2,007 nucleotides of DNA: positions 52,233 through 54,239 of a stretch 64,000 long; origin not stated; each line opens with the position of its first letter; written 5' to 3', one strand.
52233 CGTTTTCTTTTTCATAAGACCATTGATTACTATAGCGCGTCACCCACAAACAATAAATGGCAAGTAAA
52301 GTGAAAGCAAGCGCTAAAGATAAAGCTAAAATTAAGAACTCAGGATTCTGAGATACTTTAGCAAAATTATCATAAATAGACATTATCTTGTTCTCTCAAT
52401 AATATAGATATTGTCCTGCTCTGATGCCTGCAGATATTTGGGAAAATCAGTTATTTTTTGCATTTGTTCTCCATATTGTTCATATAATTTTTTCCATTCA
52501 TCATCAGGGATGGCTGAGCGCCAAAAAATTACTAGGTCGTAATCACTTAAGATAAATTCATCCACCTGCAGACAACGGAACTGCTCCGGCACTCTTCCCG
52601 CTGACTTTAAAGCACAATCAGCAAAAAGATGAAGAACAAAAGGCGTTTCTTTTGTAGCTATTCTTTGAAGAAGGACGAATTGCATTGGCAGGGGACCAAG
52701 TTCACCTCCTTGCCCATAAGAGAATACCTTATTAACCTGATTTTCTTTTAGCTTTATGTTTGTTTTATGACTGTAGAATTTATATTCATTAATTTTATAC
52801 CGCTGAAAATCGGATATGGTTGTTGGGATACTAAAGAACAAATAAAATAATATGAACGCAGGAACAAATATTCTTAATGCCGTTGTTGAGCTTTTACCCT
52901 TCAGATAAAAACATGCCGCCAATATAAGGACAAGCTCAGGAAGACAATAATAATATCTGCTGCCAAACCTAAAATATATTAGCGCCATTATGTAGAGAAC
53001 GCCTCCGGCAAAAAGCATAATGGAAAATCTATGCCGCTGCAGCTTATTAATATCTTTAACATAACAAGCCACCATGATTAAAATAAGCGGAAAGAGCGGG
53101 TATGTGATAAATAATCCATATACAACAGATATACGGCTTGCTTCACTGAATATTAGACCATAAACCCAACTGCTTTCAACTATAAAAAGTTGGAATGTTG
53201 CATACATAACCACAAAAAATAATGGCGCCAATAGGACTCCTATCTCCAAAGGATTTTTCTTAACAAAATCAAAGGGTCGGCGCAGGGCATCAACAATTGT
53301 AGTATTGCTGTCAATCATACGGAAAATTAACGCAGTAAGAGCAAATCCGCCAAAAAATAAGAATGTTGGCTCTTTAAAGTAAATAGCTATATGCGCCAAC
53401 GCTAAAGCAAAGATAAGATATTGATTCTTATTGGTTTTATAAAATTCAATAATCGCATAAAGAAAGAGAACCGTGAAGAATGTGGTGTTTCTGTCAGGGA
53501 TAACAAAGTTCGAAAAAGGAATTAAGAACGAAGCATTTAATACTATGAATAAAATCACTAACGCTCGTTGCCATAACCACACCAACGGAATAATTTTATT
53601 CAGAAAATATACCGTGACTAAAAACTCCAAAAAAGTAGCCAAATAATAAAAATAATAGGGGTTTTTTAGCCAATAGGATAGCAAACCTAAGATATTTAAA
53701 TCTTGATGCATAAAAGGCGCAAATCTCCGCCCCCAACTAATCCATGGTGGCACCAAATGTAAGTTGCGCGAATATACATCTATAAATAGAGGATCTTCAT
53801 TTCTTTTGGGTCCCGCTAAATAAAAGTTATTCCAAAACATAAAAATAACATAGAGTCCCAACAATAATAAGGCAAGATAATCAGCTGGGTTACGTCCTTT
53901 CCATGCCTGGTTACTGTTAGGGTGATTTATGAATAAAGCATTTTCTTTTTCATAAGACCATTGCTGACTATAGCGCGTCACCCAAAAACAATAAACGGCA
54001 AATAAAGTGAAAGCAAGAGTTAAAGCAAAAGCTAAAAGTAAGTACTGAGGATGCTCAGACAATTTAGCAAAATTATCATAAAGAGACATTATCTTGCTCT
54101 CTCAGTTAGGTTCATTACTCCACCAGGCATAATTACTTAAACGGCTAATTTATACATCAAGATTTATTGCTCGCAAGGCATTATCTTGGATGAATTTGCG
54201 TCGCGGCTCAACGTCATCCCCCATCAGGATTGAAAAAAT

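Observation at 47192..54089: Three paralogous ~565-aa polytopic membrane proteins bracketing sbcB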

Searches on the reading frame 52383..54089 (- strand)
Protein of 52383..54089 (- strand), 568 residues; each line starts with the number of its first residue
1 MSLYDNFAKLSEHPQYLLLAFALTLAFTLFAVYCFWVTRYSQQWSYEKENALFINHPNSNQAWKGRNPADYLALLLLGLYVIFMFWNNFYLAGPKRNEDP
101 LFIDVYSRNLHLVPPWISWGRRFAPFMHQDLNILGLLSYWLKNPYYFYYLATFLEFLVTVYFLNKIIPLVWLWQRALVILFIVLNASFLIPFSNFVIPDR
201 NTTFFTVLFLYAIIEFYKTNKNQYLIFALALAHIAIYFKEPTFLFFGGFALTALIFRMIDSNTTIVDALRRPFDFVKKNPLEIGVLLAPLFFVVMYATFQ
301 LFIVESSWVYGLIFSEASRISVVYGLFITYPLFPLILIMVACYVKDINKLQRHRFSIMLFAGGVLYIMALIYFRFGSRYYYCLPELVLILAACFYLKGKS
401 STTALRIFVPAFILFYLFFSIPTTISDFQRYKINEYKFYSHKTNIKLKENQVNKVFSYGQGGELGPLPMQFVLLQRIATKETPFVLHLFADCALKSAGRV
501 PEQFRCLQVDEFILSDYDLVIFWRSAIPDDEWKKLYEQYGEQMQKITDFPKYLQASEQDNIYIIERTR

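Call 4: search_protein_families(library=pfam, proteins=[window:52383-54089:-], max_evalue=10)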
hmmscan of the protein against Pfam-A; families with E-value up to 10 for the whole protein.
window:52383-54089:- (568 aa): 1 family
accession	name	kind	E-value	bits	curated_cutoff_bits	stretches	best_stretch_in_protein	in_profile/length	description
PF14800.11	DUF4481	-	0.12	12.1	25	1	283-328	65-114/293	Domain of unknown function (DUF4481)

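Call 5: search_protein_families(library=ncbifam, proteins=[window:52383-54089:-], max_evalue=10)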
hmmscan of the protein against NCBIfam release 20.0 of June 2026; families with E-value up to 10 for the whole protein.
window:52383-54089:- (568 aa): 0 families
